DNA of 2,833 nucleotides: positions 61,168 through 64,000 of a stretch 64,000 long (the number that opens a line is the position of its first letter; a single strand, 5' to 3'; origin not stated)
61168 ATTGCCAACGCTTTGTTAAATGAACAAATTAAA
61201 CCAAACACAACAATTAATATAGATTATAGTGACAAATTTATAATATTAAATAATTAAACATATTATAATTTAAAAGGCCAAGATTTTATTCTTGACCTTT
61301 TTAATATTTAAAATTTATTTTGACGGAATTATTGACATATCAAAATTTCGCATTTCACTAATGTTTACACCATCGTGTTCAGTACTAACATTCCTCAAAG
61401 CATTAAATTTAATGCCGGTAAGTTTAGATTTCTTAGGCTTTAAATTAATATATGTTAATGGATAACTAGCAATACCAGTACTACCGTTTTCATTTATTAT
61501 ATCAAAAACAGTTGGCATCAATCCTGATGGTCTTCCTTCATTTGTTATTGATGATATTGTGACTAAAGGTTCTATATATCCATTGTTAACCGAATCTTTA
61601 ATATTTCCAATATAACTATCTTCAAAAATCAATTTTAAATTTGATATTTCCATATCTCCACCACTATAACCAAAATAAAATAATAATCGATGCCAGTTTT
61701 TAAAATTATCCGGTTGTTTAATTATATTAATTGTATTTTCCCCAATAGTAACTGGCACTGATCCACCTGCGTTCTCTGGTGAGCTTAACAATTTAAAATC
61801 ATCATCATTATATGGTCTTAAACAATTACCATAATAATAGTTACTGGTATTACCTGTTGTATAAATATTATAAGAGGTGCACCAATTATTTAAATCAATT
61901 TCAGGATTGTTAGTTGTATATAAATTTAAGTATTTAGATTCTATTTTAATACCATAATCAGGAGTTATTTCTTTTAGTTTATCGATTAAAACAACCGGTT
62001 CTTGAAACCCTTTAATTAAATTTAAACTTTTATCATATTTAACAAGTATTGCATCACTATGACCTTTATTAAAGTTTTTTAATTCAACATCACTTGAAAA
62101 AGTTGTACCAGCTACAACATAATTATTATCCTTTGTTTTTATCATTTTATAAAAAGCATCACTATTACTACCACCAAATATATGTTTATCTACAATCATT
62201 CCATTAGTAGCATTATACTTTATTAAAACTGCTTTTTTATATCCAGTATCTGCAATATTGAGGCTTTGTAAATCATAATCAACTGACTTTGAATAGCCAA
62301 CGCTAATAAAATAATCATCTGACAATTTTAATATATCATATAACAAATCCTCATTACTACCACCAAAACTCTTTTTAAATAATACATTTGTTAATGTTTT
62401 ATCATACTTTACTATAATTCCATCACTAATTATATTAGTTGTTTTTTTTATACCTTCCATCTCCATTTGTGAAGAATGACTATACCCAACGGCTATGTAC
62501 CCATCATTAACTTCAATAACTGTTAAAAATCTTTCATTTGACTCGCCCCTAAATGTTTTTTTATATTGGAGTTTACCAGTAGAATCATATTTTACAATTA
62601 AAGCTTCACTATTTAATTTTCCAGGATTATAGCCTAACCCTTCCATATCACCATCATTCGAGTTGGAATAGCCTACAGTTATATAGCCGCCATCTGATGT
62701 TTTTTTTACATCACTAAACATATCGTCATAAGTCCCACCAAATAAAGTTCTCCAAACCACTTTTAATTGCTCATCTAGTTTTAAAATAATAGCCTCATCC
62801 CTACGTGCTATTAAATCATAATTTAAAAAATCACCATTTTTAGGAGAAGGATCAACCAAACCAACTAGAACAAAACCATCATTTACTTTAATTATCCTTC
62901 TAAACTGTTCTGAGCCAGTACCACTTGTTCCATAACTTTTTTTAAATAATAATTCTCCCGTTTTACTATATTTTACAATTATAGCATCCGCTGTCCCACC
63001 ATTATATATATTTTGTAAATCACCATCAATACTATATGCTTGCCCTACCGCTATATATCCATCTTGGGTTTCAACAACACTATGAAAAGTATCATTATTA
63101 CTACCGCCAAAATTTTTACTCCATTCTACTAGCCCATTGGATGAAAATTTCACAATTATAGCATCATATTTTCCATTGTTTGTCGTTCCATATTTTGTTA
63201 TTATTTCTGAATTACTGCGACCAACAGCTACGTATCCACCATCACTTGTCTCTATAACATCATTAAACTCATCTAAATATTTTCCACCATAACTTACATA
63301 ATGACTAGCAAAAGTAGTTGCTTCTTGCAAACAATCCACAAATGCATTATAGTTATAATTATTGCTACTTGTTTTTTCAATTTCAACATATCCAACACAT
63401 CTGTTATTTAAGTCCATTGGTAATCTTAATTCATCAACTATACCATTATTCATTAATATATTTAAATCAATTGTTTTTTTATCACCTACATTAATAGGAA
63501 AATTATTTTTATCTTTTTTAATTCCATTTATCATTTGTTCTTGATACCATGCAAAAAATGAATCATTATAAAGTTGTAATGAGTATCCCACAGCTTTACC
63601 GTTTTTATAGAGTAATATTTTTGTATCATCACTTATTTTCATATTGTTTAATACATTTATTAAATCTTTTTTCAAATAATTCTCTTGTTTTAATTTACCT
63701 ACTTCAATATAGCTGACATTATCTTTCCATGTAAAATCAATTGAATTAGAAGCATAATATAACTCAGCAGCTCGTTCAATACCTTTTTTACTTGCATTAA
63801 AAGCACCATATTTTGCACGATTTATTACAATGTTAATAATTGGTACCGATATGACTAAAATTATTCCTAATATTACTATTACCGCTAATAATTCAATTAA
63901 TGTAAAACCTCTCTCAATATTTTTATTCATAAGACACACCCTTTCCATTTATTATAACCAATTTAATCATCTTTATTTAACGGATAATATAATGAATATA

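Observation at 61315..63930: An 877-aa modular pilin: prepilin N-terminus, seven-bladed SBBP beta-propeller and a C-terminal module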

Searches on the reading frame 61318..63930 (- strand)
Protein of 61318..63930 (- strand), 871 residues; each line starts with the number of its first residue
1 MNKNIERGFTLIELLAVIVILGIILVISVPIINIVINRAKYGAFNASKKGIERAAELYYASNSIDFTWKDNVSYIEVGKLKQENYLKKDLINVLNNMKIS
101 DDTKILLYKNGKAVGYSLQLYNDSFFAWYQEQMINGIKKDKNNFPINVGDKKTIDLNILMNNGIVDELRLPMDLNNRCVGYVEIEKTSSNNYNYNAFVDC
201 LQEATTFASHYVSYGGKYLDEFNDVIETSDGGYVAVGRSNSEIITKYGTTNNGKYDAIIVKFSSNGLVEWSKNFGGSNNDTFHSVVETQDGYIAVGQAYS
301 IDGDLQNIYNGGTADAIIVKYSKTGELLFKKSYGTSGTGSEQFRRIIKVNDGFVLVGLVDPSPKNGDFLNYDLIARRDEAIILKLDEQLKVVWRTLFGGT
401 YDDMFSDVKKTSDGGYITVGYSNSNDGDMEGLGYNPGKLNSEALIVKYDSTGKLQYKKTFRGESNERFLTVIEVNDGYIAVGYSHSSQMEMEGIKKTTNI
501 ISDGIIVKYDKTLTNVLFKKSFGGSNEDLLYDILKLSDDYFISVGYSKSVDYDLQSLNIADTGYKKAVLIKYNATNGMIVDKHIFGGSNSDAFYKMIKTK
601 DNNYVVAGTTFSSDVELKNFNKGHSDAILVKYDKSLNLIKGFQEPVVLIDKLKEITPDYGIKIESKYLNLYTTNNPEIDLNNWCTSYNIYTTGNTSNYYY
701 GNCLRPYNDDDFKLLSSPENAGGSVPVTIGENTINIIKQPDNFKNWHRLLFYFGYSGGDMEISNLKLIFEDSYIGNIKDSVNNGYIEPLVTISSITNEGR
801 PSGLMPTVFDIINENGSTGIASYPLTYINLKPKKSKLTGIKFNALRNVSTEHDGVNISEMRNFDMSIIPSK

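Call 3: search_protein_families(library=pfam, proteins=[window:61318-63930:-], max_evalue=1)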
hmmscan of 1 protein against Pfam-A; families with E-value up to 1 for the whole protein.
window:61318-63930:- (871 aa): 1 family
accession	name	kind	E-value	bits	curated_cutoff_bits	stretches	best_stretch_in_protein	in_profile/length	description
PF07963.17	N_methyl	-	1e-06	28.5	21.2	1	6-28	4-26/27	Prokaryotic N-terminal methylation motif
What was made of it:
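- On PilY1/PilC tip adhesins (IPR008707 / PF05567): No Pfam hit (call 3).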

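Call 4: search_protein_families(library=ncbifam, proteins=[window:61318-63930:-], max_evalue=1)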
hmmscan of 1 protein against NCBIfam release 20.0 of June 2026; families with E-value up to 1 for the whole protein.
window:61318-63930:- (871 aa): 12 families
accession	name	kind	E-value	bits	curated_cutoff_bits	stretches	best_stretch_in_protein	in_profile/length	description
TIGR02532.1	IV_pilin_GFxxxE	domain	1.3e-06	28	16.3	1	7-27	2-22/24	prepilin-type N-terminal cleavage/methylation domain-containing protein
NF040999.1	pilin_ComGC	equivalog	1.5e-06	28.3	75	1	7-71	2-66/84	competence type IV pilus major pilin ComGC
TIGR01710.1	typeII_sec_gspG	equivalog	3.5e-06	27.1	88.85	1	7-59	1-53/134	type II secretion system major pseudopilin GspG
NF041775.1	typeIV_PilA_Myxo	equivalog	0.0008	19.4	400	1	6-44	10-48/214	type IV pilin protein PilA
TIGR02596.1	TIGR02596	subfamily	0.0013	18.9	70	1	9-41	1-33/196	Verru_Chthon cassette protein D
NF007862.0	PRK10574.1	equivalog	0.005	17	138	1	6-39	4-37/145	prepilin peptidase-dependent pilin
NF040982.1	ComGD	equivalog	0.0068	16.8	70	1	6-70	1-69/139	competence type IV pilus minor pilin ComGD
NF041002.1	pilin_ComGF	equivalog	0.0099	16.1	80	1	6-41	1-36/139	competence type IV pilus minor pilin ComGF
TIGR01708.2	typeII_sec_gspH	equivalog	0.014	15.4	80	1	6-25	1-20/169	type II secretion system minor pseudopilin GspH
TIGR02599.1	TIGR02599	subfamily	0.048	12.9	256.5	1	8-35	1-28/361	Verru_Chthon cassette protein C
NF041013.1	T4P_ComGE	equivalog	0.13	12.4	49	1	7-35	4-32/83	competence type IV pilus minor pilin ComGE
NF007800.0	PRK10506.1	equivalog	0.3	10.9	158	1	4-26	6-28/163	prepilin peptidase-dependent protein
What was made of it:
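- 63907..63930 (-): Leader peptide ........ (residues 1-8). Predicted prepilin-peptidase cleavage is after Gly8. PF07963 and TIGR02532 above cut-off (calls 3, 4).
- On Type IV pilins (class III signal peptide; T4F subunits): TIGR02532: 28 bits against 16.3 (calls 3, 4).
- Checked: Pfam N_methyl scores 28.5 bits (cut-off 21.2) and TIGR02532 scores 28 bits (cut-off 16.3) (calls 3, 4).
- PF07963 scores 28.5 bits (cut-off 21.2) and TIGR02532 scores 28 bits (cut-off 16.3) (calls 3, 4). No catalytic Pfam or NCBIfam family matched (calls 3, 4).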

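Call 6: find_homologous_proteins(query=window:61318-63930:-, max_evalue=0.001)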
Query window:61318-63930:- (871 aa): 914 proteins with E <= 0.001 among 8000 candidates; the best 120 are listed.
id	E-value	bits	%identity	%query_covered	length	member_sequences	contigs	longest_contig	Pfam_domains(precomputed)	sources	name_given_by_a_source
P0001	0.0e+0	1939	100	100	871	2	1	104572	PF07963.18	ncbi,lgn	-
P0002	0.0e+0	1037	56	100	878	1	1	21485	PF07963.18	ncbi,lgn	-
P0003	0.0e+0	1031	55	100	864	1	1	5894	PF07963.18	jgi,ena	-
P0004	0.0e+0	1017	56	99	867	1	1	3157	PF07963.18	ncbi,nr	ncbi:MAG: prepilin-type N-terminal cleavage/methylation domain-containing protein [Bacilli bacterium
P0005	1.5e-298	1011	55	99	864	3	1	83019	PF07963.18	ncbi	-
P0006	3.4e-298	1010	54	100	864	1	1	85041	-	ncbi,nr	ncbi:MAG: prepilin-type N-terminal cleavage/methylation domain-containing protein [Bacilli bacterium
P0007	1.4e-295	1001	55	99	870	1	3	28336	PF07963.18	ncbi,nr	ncbi:MAG: prepilin-type N-terminal cleavage/methylation domain-containing protein [Bacilli bacterium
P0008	4.6e-295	999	55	99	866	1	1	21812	PF07963.18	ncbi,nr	ncbi:MAG: prepilin-type N-terminal cleavage/methylation domain-containing protein [Bacilli bacterium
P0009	5.0e-295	999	55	99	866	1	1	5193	PF07963.18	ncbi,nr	ncbi:MAG: prepilin-type N-terminal cleavage/methylation domain-containing protein [Bacilli bacterium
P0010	8.3e-295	999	55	99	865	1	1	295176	PF07963.18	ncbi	ncbi:MAG: prepilin-type N-terminal cleavage/methylation domain-containing protein [Ignavibacteriales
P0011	1.3e-291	988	55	99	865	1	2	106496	PF07963.18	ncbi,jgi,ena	-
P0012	1.5e-290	984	54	100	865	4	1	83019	PF07963.18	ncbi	-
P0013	1.8e-289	981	53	99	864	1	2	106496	PF07963.18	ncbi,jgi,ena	-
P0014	4.0e-289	980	54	99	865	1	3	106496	PF07963.18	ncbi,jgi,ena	-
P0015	1.3e-287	975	53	99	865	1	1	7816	PF07963.18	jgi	-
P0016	1.9e-285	968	54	100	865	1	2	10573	PF07963.18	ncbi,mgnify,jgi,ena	mgnify:CR=1 FL=1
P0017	4.2e-283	960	52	99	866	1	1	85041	PF07963.18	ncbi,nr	ncbi:MAG: prepilin-type N-terminal cleavage/methylation domain-containing protein [Bacilli bacterium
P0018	5.1e-283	960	53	99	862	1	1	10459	PF07963.18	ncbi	-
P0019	9.9e-283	959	53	100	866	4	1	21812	PF07963.18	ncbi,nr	ncbi:MAG: prepilin-type N-terminal cleavage/methylation domain-containing protein [Bacilli bacterium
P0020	1.6e-282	958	53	99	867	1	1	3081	PF07963.18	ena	-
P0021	1.8e-280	951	52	99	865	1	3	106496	PF07963.18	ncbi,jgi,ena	-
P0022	8.7e-280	949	52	100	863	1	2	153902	PF07963.18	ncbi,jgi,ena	-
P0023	2.0e-279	948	53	99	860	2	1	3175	PF07963.18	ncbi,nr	ncbi:MAG: prepilin-type N-terminal cleavage/methylation domain-containing protein [Bacilli bacterium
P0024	2.1e-279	948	53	99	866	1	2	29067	PF07963.18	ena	-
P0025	3.7e-279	947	52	99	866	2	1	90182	PF07963.18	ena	-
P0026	5.8e-278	943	53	99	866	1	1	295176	PF07963.18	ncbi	ncbi:MAG: prepilin-type N-terminal cleavage/methylation domain-containing protein [Ignavibacteriales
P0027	1.0e-277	942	52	99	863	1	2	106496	PF07963.18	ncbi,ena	-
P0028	5.9e-276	936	52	99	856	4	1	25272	PF07963.18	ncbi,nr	ncbi:MAG: prepilin-type N-terminal cleavage/methylation domain-containing protein [Bacilli bacterium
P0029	1.2e-273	929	51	99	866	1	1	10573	PF07963.18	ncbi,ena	-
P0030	4.8e-272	923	52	100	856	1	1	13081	PF07963.18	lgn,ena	-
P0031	9.6e-272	922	53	99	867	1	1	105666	PF07963.18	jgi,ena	-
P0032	5.7e-270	916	52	99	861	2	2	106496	PF07963.18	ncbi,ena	-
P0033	6.4e-269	913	51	99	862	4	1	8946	PF07963.18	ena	-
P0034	9.8e-269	912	51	99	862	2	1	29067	PF07963.18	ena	-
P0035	1.0e-266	906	52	99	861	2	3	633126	PF07963.18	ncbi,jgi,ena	jgi:prepilin-type N-terminal cleavage/methylation domain-containing protein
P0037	4.8e-260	884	50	99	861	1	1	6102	PF07963.18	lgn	-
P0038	6.2e-258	877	50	97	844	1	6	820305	PF07963.18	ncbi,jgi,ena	jgi:prepilin-type N-terminal cleavage/methylation domain-containing protein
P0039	3.0e-257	874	50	99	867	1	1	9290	PF07963.18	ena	-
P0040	7.9e-253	860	49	99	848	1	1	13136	PF07963.18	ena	-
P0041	9.8e-251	853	49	99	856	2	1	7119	PF07963.18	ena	-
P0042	9.5e-249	846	48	99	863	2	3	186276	PF07963.18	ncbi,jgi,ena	jgi:prepilin-type N-terminal cleavage/methylation domain-containing protein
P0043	8.3e-248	843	54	87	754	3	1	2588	PF07963.18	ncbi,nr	ncbi:MAG: prepilin-type N-terminal cleavage/methylation domain-containing protein, partial [Bacilli 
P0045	6.1e-245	834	48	99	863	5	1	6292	PF07963.18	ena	-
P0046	3.9e-243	828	48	99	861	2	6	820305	PF07963.18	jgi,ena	jgi:prepilin-type N-terminal cleavage/methylation domain-containing protein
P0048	3.3e-240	818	47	99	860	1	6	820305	PF07963.18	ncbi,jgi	jgi:prepilin-type N-terminal cleavage/methylation domain-containing protein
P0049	1.2e-239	816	53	79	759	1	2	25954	PF07963.18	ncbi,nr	ncbi:MAG: prepilin-type N-terminal cleavage/methylation domain-containing protein [Bacilli bacterium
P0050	1.2e-238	813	48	99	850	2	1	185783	PF07963.18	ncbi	-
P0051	1.8e-238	812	47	65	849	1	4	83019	PF07963.18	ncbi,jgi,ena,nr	ncbi:MAG: prepilin-type N-terminal cleavage/methylation domain-containing protein [Bacilli bacterium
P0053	1.1e-228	780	47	99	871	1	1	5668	PF07963.18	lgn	-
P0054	6.2e-226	771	51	85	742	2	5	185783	PF07963.18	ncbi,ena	-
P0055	1.8e-220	753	46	99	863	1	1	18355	PF07963.18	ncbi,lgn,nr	ncbi:MAG: prepilin-type N-terminal cleavage/methylation domain-containing protein [Bacilli bacterium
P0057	1.7e-192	660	52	71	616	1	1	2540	PF07963.18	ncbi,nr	ncbi:MAG: prepilin-type N-terminal cleavage/methylation domain-containing protein, partial [Bacilli 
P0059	6.0e-180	619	41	50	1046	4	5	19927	PF07151.20,PF27658.1,PF04447.18,PF25293.2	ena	-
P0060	7.0e-173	595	51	63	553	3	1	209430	PF07963.18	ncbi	-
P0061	5.4e-155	536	39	100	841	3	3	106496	PF07963.18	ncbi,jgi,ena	-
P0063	6.9e-140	486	39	49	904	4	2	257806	PF02368.25,PF10049.15,PF25293.2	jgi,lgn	-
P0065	2.2e-136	474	36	62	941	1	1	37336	PF07963.18,PF21488.4,PF25293.2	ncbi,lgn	-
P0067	9.2e-128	446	36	49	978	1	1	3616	PF07963.18,PF25293.2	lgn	-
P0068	1.2e-125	439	34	73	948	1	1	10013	PF07963.18,PF25293.2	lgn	-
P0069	7.5e-116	407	37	83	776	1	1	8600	PF07963.18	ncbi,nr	ncbi:MAG: type II secretion system protein [Bacilli bacterium]|nr:type II secretion system protein [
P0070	3.1e-115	404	36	80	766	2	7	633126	PF07963.18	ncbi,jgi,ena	jgi:prepilin-type N-terminal cleavage/methylation domain-containing protein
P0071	1.2e-109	386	35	84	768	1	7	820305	PF07963.18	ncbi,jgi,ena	jgi:prepilin-type N-terminal cleavage/methylation domain-containing protein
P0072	1.4e-106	376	36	83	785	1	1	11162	PF07963.18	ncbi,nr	ncbi:MAG: type II secretion system protein [Bacilli bacterium]|nr:type II secretion system protein [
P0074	6.7e-105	370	36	80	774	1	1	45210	PF07963.18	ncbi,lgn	ncbi:MAG: prepilin-type N-terminal cleavage/methylation domain-containing protein [Ignavibacteriales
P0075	7.4e-105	370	36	77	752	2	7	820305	PF07963.18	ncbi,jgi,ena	-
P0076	1.1e-98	350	32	83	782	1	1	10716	PF07963.18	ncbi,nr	ncbi:MAG: type II secretion system protein [Bacilli bacterium]|nr:type II secretion system protein [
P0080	1.8e-96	342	33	83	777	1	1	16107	PF07963.18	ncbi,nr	ncbi:MAG: type II secretion system protein [Bacilli bacterium]|nr:type II secretion system protein [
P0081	2.4e-96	342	35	82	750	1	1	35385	PF07963.18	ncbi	-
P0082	4.4e-96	341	38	51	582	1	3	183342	PF21488.4,PF05935.18,PF09837.16,PF25293.2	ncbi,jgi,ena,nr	ncbi:WD40 repeat domain-containing protein [Candidatus Saccharibacteria bacterium]|nr:WD40 repeat do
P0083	2.8e-95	338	35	76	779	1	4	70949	PF07963.18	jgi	-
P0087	2.2e-92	329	44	48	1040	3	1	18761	PF21488.4,PF13287.13,PF13290.14,PF03174.20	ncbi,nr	ncbi:MAG: PQQ-like beta-propeller repeat protein, partial [Clostridium sp.]|nr:PQQ-like beta-propell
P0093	1.8e-86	309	38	54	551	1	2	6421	PF07963.18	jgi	jgi:prepilin-type N-terminal cleavage/methylation domain-containing protein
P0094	2.2e-86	309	42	50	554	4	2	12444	PF07963.18,PF21488.4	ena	-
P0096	9.8e-86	307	33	76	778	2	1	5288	PF07963.18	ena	-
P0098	2.6e-84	302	30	83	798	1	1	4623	PF07963.18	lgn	-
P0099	3.3e-84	302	33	76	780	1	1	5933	PF07963.18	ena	-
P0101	8.8e-84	300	32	72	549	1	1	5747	PF07963.18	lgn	-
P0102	1.2e-82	297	39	51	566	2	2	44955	PF07963.18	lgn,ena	-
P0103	1.3e-82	297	40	50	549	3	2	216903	PF07963.18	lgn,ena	-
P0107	3.3e-81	292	34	72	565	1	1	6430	PF07963.18,PF10049.15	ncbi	-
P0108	8.2e-81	291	37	55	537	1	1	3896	PF07963.18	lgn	-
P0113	2.4e-77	279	37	53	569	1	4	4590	PF07963.18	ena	-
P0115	6.6e-77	278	36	56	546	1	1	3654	PF07963.18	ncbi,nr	ncbi:MAG: type II secretion system protein, partial [Bacilli bacterium]|nr:type II secretion system 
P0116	2.2e-76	276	41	49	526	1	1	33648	PF07963.18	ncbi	-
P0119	4.1e-75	272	35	62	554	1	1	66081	PF07963.18,PF21488.4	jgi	jgi:prepilin-type N-terminal cleavage/methylation domain-containing protein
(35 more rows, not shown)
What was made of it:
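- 61315..63930 (-): Complete gene: 871 codons plus stop (stop codon at 61315-61317). The product is 97.5 kDa with pI 5.4. 100% identical to database protein P0001, 871 aa (call 6).
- Checked: That start matches the database gene call (P0001, 100% identity, call 6).
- The propeller type recurs in secreted or surface proteins that carry dockerin/cohesin, Big_2 or T9SS tails (call 6).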

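Call 7: search_solved_structures(query=window:61318-63930:-, max_evalue=1, show_alignments=2)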
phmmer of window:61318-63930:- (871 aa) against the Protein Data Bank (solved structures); distinct sequences matched with E-value up to 1: 13.
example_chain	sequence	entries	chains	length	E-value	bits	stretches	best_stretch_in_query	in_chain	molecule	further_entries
7fh6_A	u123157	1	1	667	1.5e-08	36.6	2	215-357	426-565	CylK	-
7fh8_A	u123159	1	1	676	1.6e-08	36.5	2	215-357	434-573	CylK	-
7fh7_A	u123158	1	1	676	1.7e-08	36.4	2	215-357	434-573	CylK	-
7ron_A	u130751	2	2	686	2.2e-08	36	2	215-357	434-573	CylK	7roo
9egp_A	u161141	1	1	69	0.00042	21.9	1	6-62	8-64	Geopilin domain 1 protein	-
7tgg_A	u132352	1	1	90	0.0019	19.7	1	6-61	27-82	Geopilin domain 1 protein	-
9lab_B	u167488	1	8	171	0.0035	18.9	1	6-62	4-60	MSHA major pilin subunit MshA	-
2m7g_A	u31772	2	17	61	0.035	15.5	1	9-61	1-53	Geopilin domain 1 protein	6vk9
9laa_A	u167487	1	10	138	0.075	14.4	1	1-43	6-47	Type IV pilin protein PilA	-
8pfb_G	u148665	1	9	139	0.084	14.3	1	9-84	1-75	Type IV pilin PilE1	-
8qqj_J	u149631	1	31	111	0.18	13.2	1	9-53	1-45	Type IV narrow pilus major component PilA5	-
6xxe_A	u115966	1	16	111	0.29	12.5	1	9-52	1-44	Uncharacterized protein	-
1ay2_A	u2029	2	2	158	0.87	10.9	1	9-70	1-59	TYPE 4 PILIN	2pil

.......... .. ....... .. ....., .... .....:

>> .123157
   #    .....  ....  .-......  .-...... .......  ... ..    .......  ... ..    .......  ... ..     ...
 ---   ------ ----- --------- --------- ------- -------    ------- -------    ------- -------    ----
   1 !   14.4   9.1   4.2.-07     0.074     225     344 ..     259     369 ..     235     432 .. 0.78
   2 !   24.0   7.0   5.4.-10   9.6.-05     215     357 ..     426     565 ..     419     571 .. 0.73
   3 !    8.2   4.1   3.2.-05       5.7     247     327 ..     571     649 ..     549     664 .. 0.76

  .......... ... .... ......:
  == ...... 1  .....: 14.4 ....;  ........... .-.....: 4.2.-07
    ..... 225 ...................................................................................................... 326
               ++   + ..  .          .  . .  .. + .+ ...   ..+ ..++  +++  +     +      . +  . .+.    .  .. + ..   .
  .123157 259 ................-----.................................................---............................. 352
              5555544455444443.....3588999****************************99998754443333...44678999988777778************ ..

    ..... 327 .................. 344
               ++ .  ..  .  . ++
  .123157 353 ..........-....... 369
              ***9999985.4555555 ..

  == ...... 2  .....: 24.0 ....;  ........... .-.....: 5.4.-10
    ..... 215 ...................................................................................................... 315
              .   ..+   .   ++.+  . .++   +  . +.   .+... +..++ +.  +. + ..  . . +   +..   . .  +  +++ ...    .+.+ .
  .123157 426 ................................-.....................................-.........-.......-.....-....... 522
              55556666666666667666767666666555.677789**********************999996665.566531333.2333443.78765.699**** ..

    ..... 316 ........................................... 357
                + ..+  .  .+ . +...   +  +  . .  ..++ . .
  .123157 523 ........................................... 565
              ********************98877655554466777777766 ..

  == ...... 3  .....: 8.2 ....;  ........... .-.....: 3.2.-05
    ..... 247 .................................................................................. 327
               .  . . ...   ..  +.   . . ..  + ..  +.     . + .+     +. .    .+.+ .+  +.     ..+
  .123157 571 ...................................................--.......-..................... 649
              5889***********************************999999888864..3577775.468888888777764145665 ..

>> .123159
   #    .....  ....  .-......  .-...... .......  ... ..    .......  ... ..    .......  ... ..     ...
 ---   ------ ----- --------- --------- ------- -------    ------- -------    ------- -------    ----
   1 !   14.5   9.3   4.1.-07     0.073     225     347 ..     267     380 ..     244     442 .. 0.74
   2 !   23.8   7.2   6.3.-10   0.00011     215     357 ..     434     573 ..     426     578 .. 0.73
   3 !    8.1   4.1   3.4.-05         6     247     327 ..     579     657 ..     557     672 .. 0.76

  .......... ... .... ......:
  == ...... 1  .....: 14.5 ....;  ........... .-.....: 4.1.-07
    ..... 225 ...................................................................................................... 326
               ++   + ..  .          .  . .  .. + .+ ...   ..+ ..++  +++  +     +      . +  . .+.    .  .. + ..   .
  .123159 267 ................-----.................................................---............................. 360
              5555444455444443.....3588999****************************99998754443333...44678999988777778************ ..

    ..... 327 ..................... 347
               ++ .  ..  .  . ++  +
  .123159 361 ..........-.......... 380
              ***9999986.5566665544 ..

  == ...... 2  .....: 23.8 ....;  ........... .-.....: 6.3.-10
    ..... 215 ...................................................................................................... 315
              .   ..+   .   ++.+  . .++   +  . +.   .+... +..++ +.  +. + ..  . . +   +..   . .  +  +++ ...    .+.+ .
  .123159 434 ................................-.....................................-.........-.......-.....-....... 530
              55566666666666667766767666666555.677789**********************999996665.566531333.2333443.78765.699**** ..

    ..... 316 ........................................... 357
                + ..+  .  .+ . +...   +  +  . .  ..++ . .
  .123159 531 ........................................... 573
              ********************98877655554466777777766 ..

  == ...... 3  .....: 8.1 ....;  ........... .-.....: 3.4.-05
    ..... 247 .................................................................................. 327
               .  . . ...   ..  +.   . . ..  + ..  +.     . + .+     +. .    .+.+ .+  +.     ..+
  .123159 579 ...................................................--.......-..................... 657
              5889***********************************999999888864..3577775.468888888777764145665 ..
